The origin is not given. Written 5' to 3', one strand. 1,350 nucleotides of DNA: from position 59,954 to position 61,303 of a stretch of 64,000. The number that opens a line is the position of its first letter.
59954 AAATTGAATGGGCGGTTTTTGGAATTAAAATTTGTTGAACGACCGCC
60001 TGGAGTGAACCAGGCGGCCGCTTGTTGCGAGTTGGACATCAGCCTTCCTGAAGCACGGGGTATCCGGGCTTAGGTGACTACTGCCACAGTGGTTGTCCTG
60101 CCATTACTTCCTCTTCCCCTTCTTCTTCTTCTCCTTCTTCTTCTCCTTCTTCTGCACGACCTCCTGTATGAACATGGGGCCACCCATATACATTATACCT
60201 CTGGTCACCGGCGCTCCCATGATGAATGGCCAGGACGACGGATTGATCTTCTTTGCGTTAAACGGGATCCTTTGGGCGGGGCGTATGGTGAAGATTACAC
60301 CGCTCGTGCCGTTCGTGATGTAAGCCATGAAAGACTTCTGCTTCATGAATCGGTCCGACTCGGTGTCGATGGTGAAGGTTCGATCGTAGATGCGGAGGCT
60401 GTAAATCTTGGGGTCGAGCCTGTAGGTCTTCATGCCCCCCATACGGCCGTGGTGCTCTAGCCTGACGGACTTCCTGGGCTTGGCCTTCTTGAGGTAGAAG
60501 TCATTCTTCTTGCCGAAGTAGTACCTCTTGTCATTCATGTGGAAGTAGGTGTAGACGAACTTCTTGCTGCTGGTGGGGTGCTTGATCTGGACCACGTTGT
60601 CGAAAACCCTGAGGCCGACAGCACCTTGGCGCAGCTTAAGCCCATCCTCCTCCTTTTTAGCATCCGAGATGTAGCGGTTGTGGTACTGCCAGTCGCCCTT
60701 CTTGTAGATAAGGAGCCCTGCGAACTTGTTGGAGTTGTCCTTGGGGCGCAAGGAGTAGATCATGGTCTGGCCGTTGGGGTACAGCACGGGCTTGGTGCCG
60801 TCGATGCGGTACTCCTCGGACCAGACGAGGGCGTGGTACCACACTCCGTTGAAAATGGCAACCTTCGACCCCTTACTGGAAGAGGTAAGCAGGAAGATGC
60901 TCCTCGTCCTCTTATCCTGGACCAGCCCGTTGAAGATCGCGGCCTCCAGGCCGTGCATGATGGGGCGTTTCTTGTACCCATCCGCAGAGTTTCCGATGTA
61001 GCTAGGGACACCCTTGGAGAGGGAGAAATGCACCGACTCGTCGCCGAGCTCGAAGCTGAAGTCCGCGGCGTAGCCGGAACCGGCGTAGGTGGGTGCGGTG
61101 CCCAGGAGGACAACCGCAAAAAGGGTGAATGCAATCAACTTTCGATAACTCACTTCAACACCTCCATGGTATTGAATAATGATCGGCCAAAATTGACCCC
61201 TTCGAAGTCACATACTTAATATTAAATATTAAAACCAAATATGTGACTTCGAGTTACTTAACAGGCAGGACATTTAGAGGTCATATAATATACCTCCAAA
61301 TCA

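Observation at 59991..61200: Single-gene island of foreign composition (about 55-62% G+C in a ~33% genome) encoding a secreted protein with its own strong SD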

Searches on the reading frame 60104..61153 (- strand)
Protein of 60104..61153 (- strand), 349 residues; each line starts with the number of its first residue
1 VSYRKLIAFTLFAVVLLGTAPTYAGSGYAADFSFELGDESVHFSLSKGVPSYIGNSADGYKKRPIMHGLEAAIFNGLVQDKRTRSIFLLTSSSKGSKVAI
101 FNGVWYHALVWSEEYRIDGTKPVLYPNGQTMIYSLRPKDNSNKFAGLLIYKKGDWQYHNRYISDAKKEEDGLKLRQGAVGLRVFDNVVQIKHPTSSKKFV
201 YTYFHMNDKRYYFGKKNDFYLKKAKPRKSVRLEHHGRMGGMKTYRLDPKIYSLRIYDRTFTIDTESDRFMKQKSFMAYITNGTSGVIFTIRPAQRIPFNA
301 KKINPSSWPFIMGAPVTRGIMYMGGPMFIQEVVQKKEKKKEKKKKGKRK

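Call 5: search_protein_families(library=pfam, proteins=[window:60104-61153:-], max_evalue=1)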
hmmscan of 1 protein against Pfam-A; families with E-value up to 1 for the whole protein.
window:60104-61153:- (349 aa): 0 families

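Call 6: search_protein_families(library=ncbifam, proteins=[window:60104-61153:-], max_evalue=1)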
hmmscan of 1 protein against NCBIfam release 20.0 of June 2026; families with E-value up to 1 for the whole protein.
window:60104-61153:- (349 aa): 0 families

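Call 7: find_homologous_proteins(query=window:60104-61153:-, max_evalue=0.001)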
Query window:60104-61153:- (349 aa): 1 proteins with E <= 0.001 among 5965 candidates.
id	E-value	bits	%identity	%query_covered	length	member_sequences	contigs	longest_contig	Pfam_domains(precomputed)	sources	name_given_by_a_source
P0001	4.6e-234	794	100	100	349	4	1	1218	-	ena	-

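Call 9: find_encoding_contigs(protein=P0001, flank=10000, max_places=10)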
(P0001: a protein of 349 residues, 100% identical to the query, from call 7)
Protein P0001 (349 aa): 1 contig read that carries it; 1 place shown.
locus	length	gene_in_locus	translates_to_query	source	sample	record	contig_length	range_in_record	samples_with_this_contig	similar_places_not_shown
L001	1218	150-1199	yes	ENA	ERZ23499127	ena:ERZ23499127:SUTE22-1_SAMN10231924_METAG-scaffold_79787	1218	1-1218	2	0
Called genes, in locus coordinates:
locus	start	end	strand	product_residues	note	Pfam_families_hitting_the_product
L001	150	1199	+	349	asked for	-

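Call 10: list_cluster_members(proteins=[P0001])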
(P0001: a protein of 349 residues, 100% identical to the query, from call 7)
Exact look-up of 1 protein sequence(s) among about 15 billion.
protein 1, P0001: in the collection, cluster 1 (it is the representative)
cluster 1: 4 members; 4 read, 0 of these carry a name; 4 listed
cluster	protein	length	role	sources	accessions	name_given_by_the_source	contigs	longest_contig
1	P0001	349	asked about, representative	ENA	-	-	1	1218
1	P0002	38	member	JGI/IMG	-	-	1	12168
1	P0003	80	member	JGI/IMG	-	-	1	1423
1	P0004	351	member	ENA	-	-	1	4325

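Call 12: find_encoding_contigs(protein=P0004, flank=10000, max_places=10)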
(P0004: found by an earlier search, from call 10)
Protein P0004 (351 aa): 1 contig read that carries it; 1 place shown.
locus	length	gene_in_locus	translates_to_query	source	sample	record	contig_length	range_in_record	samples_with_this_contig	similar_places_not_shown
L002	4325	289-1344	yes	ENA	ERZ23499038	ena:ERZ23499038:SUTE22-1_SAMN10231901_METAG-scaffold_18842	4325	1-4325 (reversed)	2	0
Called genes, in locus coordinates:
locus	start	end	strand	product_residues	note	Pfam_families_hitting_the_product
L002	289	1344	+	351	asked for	-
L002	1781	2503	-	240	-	PF00118:Cpn60_TCP1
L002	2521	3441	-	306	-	PF00118:Cpn60_TCP1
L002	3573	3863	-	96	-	PF00166:Cpn10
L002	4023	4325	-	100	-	?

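Call 13: find_encoding_contigs(protein=P0002, flank=10000, max_places=10)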
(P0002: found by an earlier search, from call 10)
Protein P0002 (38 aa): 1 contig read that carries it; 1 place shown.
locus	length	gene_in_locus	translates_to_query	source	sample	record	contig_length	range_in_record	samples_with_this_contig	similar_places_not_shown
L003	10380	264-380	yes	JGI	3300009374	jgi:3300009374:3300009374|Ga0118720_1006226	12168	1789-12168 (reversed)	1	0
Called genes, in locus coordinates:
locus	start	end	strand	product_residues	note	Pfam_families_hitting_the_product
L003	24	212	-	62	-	-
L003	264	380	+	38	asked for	-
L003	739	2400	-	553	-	PF00118:Cpn60_TCP1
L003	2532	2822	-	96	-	PF00166:Cpn10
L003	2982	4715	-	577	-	PF11832:DUF3352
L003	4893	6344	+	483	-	-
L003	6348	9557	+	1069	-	-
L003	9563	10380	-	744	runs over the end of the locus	PF01751:Toprim, PF01131:Topoisom_bac, PF01396:Zn_ribbon_Top1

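Call 14: find_encoding_contigs(protein=P0003, flank=10000, max_places=10)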
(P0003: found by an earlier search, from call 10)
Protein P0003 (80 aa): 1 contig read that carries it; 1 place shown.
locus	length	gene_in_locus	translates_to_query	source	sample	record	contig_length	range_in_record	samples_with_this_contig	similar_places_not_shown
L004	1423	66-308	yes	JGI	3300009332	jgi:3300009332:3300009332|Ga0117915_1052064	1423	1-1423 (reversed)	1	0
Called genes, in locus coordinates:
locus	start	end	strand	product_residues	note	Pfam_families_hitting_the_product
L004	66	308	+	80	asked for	-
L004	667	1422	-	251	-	?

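Call 30: search_protein_representatives(protein=window:60104-61153:-)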
Query: 349 residues. Proteins with E-value up to 0.001 (for the whole library): 4; up to 1e-10: 2; up to 1e-30: 1. The best 4 are listed.
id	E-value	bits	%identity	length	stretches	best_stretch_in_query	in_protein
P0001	1.5e-234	793.9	100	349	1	1-349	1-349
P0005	2.7e-12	63.1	27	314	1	11-296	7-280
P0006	5.7e-09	52.2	25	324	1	6-330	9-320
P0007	7.5e-08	48.5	27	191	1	16-212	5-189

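Call 32: find_encoding_contigs(protein=P0005, flank=10000, max_places=6)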
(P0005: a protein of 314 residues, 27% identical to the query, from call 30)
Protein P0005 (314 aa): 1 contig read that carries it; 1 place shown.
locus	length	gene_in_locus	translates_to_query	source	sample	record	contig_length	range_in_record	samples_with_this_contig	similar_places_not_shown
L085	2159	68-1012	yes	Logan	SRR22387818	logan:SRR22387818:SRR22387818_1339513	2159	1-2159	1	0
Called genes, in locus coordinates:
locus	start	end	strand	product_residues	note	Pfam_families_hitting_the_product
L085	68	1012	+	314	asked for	-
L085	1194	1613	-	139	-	PF19663:DUF6166 (weak)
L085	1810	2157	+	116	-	?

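Call 33: find_encoding_contigs(protein=P0006, flank=10000, max_places=6)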
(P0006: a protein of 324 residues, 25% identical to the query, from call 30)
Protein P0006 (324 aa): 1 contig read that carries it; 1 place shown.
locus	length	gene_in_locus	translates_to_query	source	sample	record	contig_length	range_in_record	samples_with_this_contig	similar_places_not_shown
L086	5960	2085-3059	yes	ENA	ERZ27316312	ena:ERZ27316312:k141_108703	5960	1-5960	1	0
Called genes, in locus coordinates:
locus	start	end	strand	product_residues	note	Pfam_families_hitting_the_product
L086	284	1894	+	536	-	-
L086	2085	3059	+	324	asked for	-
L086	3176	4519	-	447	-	PF13091:PLDc_2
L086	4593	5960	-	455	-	?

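Call 34: find_encoding_contigs(protein=P0007, flank=10000, max_places=6)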
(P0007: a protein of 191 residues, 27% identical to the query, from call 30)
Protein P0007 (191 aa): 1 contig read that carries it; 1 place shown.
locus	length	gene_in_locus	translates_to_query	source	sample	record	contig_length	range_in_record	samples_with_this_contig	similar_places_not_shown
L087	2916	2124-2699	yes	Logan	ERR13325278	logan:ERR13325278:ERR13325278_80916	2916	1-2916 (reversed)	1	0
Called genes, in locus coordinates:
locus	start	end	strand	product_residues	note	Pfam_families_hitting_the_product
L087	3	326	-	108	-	?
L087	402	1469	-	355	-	PF13353:Fer4_12 (faint), PF04055:Radical_SAM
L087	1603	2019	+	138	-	-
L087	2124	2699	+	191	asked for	-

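Call 37: find_homologous_proteins(query=A2, max_evalue=0.01)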
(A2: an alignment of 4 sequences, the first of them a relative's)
Query A2 (4 sequences) (349 aa, profile of the alignment): 2 proteins with E <= 0.01 among 8000 candidates.
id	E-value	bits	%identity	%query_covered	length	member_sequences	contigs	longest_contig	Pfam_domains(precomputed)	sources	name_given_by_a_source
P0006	7.5e-145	500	24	76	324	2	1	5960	-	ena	-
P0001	2.2e-135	469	100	100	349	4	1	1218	-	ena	-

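Call 40: find_related_loci(query=A2, collection=metagenome_contigs, flank=6000)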
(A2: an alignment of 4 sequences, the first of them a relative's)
Query A2 (349 aa) in metagenome_contigs; peptide patterns used: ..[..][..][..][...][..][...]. (x = any residue, [..] = any of these).
207 stretches matched a pattern; 3 encode a relative of the query (tblastn E <= 1e-3); 3 distinct loci.
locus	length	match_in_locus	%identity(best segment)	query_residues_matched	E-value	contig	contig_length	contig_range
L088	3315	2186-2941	23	67-330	8e-14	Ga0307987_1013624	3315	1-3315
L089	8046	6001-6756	23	67-330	9e-14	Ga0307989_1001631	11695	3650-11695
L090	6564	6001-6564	23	67-264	2e-8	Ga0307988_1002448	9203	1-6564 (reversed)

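Call 41: find_related_loci(query=A2, collection=viral_contigs, flank=6000)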
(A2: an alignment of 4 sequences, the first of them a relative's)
Query A2 (349 aa) in viral_contigs; peptide patterns used: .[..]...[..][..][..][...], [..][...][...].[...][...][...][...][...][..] (x = any residue, [..] = any of these).
88 stretches matched a pattern, but none encodes a relative of the query by tblastn (E <= 1e-3).

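Call 48: predict_structure(alignment_id=A2)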
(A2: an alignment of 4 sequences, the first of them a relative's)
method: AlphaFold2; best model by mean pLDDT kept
length: 349 residues; sequences in the alignment: 4
mean_pLDDT: 71.2   pTM: 0.56
mean pLDDT of the five models: 71.2, 68.7, 67.6, 65.6, 60.6
residues with pLDDT >= 90: 29; 70-90: 185; 50-70: 82; < 50: 53
segments of 3 or more residues with pLDDT < 50: 19-29, 54-70, 169-171, 216-221, 337-345
pLDDT, mean of each block of 10 residues (from residue 1): 73 62 41 72 65 46 45 73 80 79 68 79 66 85 87 81 56 68 77 77 80 56 77 76 92 72 84 89 84 66 72 79 71 66 46
secondary structure, 60 per line:
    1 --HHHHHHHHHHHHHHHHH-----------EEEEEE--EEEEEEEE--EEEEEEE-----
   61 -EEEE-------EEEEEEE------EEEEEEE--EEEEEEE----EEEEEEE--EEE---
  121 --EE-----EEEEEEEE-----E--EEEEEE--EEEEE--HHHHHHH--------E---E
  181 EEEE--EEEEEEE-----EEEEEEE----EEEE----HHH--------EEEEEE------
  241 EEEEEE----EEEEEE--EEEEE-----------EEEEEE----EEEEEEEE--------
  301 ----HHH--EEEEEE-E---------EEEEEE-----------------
elements in order: H3-19 E31-36 E39-46 E49-55 E62-65 E73-79 E86-92 E95-101 E106-112 E115-117 E130-137 E146-151 E154-158 H161-167 E180-184 E187-193 E199-205 E210-213 E229-234 E241-246 E251-256 E259-263 E275-280 E285-292 E310-315 E327-332

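Call 52: fold_search(model_id=the predicted structure, library=pdb)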
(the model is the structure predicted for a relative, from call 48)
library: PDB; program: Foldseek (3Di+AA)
matches with E <= 10: 1243; with E <= 0.001: 22
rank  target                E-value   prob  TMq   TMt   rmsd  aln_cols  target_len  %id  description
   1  7ne5                  1.6e-04  1.00  0.29  0.17  15.3       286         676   11  catalytically non active S532A mutant of oligopeptidase B from S. proteomaculans with modified hinge region (released 2021-03-31)
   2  7y22_Y                1.7e-04  0.99  0.27  0.14  19.8       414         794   10  CryoEM structure of Klebsiella phage Kp7 tail complex applied with C6 symmetry (released 2023-06-14)
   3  7zjz                  2.4e-04  1.00  0.28  0.17  15.4       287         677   11  catalytically non active S532A mutant of oligopeptidase B from S. proteomaculans (released 2023-01-18)
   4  4a2m_D                3.1e-04  1.00  0.28  0.15  14.4       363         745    9  Structure of the periplasmic domain of the heparin and heparan sulphate sensing hybrid two component system BT4663 in  (released 2012-05-02)
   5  9nso_B                3.3e-04  0.91  0.21  0.24  17.6       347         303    9  Crystal structure of the ternary complex of DCAF1 and WDR5 with PROTAC, OICR-41060 (released 2026-03-25)
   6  7ywp                  4.2e-04  0.99  0.26  0.16  15.8       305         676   12  Closed conformation of Oligopeptidase B from Serratia proteomaculans with covalently bound TCK (released 2023-02-22)
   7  9b9t_B                4.5e-04  0.92  0.21  0.24  17.5       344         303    9  Crystal structure of the ternary complex of DCAF1 and WDR5 with PROTAC, OICR-40407 (released 2024-11-06)
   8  8rfb                  4.7e-04  1.00  0.32  0.21  15.5       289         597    9  Cryo-EM structure of the R243C mutant of human Prolyl Endopeptidase-Like (PREPL) protein involved in Congenital myasthen (released 2024-09-04)
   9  3m0c_C                5.0e-04  1.00  0.26  0.22  14.0       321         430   11  The X-ray Crystal Structure of PCSK9 in Complex with the LDL receptor (released 2011-03-16)
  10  4a2m_B                5.2e-04  0.99  0.26  0.14  14.7       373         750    8  Structure of the periplasmic domain of the heparin and heparan sulphate sensing hybrid two component system BT4663 in  (released 2012-05-02)
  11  7mx5_A                5.5e-04  1.00  0.26  0.23  13.7       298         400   10  Crystal structure of TolB from Acinetobacter baumannii (released 2021-05-26)
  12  8og5                  5.5e-04  0.87  0.20  0.23  15.7       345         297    8  Crystal structure of human DCAF1 WD40 repeats (Q1250L) in complex with compound 1 (released 2023-06-14)
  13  8em7_A                6.1e-04  0.99  0.26  0.03  15.9       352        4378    9  Cryo-EM structure of LRP2 at pH 5.2 (released 2023-02-08)
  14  8jx8_B                6.5e-04  0.99  0.25  0.08  16.3       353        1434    8  rat megalin head (released 2024-06-19)
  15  9l35_B                6.8e-04  1.00  0.30  0.34  15.2       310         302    8  Crystal structure of C45G9.5 protein from Caenorhabditis elegans (released 2025-12-17)
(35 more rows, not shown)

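Call 60: search_dna_similar(query=window:60104-61153:-, collection=plasmids, mode=protein, max_evalue=0.01)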
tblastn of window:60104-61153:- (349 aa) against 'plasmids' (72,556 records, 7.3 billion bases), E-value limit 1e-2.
No match.

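Call 61: search_dna_similar(query=window:60104-61153:-, collection=phages, mode=protein, max_evalue=0.01)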
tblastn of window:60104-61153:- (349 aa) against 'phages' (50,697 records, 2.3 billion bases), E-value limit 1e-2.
No match.

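Call 62: find_homologous_proteins(query=L089:1364-2221:-, max_evalue=0.001)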
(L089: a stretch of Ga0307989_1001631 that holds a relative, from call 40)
Query L089:1364-2221:- (285 aa): 2 proteins with E <= 0.001 among 612 candidates.
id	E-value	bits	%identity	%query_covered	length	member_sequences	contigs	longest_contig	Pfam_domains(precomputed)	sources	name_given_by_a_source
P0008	1.2e-185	633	100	98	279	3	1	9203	-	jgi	-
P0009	1.0e-110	387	64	100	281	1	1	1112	-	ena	-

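Call 63: find_encoding_contigs(protein=P0009, flank=5000)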
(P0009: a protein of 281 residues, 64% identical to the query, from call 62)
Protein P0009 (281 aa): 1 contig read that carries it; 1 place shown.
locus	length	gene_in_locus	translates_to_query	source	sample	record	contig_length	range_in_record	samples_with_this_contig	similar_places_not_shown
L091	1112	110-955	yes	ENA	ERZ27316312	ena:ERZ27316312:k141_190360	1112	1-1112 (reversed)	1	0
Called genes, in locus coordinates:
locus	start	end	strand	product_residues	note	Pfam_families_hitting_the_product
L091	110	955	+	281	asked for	-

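Call 71: search_protein_families(library=pfam, proteins=[L089:1364-2221:-, P0006, P0005, L089:3993-5603:+], max_evalue=0.1)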
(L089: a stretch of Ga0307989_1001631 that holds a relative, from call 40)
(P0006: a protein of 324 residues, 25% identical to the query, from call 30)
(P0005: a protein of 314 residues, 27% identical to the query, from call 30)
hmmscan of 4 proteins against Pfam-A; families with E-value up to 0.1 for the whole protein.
L089:1364-2221:- (285 aa): 0 families

P0006 (324 aa): 1 family
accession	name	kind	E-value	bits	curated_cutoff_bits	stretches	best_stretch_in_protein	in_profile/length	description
PF03022.22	MRJP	-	0.032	14.1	19.8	1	234-279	48-90/288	Major royal jelly protein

P0005 (314 aa): 0 families

L089:3993-5603:+ (536 aa): 0 families

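Call 72: search_protein_families(library=phrogs, proteins=[window:60104-61153:-, L089:1364-2221:-, P0006], max_evalue=0.1)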
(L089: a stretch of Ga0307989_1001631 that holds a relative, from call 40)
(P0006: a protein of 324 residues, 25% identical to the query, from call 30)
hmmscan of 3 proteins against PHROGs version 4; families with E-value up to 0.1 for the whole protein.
window:60104-61153:- (349 aa): 0 families

L089:1364-2221:- (285 aa): 0 families

P0006 (324 aa): 0 families
